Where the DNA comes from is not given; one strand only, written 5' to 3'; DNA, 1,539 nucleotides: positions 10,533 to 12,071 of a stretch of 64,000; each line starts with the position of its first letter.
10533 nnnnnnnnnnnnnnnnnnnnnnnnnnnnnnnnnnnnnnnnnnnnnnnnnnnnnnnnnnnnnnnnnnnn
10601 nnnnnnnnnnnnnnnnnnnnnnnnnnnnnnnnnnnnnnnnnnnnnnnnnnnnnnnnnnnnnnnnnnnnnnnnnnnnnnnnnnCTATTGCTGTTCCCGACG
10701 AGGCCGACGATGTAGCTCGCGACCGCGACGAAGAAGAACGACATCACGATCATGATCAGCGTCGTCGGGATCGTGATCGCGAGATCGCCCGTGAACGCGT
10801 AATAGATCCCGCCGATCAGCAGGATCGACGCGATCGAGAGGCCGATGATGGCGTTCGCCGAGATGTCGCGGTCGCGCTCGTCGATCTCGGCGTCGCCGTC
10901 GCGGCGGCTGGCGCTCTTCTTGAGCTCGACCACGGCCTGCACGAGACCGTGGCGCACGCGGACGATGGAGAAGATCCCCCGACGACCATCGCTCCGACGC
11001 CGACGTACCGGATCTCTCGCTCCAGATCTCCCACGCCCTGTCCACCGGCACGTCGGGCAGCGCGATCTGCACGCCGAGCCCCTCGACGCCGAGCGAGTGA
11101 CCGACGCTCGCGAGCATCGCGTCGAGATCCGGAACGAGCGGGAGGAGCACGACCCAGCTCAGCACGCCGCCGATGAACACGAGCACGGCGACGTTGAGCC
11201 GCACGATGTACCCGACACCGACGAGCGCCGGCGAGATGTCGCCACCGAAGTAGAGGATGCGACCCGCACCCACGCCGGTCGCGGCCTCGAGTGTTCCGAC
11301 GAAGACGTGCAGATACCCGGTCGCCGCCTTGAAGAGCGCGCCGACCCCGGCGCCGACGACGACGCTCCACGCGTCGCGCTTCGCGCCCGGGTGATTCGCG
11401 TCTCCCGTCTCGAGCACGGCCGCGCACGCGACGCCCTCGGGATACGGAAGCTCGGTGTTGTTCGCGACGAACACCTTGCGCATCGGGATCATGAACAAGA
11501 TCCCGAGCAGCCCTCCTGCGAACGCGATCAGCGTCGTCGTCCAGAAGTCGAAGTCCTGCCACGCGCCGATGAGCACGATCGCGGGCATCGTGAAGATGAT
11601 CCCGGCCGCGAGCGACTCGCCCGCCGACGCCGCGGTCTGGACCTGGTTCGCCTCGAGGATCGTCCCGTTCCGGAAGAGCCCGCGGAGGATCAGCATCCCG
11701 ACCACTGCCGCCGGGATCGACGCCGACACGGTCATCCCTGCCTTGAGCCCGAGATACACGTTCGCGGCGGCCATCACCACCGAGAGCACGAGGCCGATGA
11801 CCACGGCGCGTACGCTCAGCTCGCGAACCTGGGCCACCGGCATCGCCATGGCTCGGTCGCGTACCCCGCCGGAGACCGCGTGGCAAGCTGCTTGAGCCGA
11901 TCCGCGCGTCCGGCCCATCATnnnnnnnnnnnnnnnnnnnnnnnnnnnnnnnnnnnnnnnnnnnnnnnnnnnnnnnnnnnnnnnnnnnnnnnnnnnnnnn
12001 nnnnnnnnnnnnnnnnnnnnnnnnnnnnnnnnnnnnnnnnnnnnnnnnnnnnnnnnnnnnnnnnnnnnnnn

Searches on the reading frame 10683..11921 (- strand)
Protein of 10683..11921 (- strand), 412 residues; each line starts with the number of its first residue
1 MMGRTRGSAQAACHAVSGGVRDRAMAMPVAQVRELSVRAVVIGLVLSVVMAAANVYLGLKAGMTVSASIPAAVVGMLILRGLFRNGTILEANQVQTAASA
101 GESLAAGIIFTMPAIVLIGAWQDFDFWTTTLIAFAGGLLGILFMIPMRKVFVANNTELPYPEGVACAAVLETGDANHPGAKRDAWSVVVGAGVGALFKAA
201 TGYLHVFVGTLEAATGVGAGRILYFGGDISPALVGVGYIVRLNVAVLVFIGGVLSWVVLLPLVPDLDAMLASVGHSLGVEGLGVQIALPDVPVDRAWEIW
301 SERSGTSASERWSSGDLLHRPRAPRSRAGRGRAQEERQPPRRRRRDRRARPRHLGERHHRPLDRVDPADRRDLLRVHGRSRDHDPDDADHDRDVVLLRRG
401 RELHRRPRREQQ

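Call 85: search_protein_families(library=pfam, proteins=[window:10683-11921:-], max_evalue=0.001)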
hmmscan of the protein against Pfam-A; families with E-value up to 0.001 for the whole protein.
window:10683-11921:- (412 aa): 1 family
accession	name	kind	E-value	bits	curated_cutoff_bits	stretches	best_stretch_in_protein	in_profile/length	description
PF03169.20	OPT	-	5.5e-48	164.5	25.8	1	35-262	2-252/623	OPT oligopeptide transporter protein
